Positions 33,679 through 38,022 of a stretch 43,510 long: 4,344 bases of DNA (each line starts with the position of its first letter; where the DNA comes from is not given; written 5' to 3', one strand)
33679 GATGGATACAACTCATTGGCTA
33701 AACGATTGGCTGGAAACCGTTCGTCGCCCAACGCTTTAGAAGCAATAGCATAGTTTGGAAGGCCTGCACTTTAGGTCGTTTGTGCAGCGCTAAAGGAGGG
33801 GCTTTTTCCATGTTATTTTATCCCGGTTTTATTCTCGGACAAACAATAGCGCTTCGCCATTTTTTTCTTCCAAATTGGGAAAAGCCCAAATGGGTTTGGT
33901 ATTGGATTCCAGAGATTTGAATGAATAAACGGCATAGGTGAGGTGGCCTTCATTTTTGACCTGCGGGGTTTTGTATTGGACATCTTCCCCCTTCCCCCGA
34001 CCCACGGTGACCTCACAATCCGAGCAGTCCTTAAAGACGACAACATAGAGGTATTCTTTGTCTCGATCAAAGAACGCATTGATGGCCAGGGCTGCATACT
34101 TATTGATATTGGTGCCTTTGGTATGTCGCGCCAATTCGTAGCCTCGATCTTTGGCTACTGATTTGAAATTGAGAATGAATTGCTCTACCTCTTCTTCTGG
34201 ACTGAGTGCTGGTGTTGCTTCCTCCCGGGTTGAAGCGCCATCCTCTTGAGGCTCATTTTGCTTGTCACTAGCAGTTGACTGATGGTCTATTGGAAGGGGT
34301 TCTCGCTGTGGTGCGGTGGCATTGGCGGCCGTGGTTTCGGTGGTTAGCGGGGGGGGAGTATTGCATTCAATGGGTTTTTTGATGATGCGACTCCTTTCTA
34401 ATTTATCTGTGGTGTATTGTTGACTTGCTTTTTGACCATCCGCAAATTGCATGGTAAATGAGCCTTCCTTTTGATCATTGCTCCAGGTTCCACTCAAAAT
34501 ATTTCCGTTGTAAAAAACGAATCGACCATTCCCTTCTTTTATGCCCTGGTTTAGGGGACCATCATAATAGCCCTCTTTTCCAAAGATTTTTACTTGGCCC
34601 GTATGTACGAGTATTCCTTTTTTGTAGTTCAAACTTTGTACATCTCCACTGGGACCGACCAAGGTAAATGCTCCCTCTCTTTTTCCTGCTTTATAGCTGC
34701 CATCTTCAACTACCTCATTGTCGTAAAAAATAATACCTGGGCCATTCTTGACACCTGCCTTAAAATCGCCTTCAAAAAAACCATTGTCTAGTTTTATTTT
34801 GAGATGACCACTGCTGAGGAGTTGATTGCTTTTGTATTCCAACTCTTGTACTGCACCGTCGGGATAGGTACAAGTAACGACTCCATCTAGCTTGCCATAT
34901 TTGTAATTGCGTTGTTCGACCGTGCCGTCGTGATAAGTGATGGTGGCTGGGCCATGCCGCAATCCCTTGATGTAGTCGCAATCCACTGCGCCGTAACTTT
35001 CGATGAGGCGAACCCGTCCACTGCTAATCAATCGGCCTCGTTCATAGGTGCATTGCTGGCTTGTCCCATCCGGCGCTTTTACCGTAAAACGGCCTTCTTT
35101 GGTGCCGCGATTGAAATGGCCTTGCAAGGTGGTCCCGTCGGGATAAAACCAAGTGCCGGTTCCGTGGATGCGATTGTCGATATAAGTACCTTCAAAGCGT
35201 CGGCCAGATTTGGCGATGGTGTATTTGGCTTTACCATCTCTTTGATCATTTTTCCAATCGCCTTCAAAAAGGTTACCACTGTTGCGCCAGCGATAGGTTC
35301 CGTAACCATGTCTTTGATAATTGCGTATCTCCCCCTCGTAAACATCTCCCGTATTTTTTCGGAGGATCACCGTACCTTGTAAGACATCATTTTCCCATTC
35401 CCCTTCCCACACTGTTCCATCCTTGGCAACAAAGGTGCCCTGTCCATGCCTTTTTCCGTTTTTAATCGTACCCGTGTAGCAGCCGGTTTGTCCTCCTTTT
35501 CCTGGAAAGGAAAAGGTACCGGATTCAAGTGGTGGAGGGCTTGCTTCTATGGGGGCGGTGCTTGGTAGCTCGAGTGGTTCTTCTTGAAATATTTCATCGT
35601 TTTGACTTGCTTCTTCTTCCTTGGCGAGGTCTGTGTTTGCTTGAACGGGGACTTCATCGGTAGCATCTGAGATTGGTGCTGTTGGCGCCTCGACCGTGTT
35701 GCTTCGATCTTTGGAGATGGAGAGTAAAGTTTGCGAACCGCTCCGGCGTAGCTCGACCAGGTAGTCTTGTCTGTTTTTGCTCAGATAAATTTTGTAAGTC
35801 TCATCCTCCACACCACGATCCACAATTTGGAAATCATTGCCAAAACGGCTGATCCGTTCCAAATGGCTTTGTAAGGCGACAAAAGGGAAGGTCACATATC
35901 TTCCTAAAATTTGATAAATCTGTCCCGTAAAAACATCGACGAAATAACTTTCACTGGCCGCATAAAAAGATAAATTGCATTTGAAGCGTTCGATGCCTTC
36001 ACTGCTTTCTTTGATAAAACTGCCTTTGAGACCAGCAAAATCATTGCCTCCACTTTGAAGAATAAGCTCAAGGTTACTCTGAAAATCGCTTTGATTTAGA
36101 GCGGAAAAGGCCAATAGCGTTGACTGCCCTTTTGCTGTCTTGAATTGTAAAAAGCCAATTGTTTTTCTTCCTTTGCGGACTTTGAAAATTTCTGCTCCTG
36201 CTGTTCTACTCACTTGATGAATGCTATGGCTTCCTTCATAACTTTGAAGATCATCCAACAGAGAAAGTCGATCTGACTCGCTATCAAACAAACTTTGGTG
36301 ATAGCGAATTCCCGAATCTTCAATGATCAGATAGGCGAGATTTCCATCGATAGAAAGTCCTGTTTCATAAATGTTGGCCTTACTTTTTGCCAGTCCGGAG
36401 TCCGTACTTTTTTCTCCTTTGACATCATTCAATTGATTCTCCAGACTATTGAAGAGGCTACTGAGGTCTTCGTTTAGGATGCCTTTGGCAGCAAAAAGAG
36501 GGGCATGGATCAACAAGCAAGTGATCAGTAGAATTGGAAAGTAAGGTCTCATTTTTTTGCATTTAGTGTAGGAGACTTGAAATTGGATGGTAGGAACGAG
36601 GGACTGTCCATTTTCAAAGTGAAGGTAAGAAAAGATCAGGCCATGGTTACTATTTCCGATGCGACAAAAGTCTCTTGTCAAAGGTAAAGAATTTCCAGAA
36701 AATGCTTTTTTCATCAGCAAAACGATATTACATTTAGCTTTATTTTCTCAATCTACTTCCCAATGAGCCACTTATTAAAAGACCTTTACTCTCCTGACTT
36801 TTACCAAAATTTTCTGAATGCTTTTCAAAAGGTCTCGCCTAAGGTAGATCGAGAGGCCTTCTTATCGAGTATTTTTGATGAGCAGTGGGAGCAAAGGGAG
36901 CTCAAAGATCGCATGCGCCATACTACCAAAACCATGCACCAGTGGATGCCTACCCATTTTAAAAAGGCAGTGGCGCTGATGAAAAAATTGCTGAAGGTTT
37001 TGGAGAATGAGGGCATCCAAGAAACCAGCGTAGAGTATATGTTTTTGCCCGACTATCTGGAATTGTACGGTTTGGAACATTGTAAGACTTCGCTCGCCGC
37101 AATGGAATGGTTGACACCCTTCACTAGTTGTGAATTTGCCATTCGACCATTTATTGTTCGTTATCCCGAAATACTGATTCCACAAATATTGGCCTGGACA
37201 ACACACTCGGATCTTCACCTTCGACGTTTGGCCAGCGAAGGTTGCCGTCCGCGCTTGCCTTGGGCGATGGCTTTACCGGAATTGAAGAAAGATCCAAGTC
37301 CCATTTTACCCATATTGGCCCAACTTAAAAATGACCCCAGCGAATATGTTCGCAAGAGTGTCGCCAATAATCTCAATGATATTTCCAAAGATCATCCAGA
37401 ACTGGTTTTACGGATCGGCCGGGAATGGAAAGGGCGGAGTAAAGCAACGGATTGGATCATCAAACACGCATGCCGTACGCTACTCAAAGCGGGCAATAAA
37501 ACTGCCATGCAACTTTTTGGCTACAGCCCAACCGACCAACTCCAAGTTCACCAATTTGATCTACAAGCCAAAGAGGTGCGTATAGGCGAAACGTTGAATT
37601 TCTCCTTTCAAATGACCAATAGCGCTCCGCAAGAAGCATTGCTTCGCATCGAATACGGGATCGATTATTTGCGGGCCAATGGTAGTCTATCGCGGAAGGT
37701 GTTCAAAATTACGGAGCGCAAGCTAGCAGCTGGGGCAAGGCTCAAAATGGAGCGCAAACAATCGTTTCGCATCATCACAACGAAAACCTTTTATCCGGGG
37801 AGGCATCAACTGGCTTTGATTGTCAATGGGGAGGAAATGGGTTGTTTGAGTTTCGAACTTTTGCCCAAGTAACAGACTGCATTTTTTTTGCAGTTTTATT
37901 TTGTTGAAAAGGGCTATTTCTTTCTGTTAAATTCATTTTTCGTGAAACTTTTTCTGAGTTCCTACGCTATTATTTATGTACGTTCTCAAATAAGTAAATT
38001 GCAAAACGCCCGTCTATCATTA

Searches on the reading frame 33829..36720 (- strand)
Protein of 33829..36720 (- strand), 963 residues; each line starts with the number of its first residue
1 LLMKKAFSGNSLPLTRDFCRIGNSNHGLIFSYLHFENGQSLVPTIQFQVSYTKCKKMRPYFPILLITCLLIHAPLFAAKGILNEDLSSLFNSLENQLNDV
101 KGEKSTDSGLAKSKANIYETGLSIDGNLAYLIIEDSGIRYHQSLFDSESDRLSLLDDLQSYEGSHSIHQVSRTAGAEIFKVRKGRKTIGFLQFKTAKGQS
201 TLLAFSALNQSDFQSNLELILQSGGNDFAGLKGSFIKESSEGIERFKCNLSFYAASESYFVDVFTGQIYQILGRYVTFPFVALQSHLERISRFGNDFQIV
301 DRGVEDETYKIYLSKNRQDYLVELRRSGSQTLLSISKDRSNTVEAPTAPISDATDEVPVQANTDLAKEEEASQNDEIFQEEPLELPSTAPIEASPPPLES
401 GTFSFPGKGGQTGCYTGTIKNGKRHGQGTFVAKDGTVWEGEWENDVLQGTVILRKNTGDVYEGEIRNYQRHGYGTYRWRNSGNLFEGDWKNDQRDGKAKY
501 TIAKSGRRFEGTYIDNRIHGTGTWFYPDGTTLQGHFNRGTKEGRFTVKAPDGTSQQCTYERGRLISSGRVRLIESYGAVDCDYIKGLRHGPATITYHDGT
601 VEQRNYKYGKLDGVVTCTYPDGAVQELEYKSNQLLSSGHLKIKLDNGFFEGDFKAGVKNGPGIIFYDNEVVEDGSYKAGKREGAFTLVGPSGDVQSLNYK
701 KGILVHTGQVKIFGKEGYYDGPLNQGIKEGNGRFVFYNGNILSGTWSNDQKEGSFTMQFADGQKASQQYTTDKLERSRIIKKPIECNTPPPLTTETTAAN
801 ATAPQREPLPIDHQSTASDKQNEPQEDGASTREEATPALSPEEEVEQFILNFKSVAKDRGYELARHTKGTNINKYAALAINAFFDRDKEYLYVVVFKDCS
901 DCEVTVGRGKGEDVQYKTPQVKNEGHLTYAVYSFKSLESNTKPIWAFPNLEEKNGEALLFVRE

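Call 8: search_protein_families(library=pfam, proteins=[window:33829-36720:-], max_evalue=0.01)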
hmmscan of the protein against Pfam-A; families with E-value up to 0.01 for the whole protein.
window:33829-36720:- (963 aa): 2 families
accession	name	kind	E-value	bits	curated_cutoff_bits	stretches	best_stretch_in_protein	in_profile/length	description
PF02493.26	MORN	-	1.8e-27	93.9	22.5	3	415-437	1-23/23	MORN repeat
PF17479.7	DUF3048_C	-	0.0029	18.4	25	0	459-506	57-102/114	Protein of unknown function (DUF3048) C-terminal domain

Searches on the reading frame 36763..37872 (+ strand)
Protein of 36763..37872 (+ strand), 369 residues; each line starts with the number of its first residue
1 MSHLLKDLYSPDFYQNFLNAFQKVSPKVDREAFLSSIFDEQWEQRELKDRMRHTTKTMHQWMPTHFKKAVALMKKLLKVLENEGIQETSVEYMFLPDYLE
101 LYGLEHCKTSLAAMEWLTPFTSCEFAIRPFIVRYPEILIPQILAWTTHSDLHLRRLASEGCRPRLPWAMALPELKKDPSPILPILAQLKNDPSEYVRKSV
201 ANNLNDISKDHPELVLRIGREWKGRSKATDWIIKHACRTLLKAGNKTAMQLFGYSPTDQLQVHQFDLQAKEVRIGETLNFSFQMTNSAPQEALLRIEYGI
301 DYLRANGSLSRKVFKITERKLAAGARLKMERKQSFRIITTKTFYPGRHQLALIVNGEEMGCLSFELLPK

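Call 8: search_protein_families(library=pfam, proteins=[window:36763-37872:+], max_evalue=0.01)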
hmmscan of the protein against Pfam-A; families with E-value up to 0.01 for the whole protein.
window:36763-37872:+ (369 aa): 2 families
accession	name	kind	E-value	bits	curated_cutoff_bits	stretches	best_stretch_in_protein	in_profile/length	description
PF08713.17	DNA_alkylation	-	9.5e-08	32.4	21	1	115-217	99-192/213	DNA alkylation repair enzyme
PF02985.28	HEAT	-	5e-06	26.7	23.5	1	181-210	1-30/31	HEAT repeat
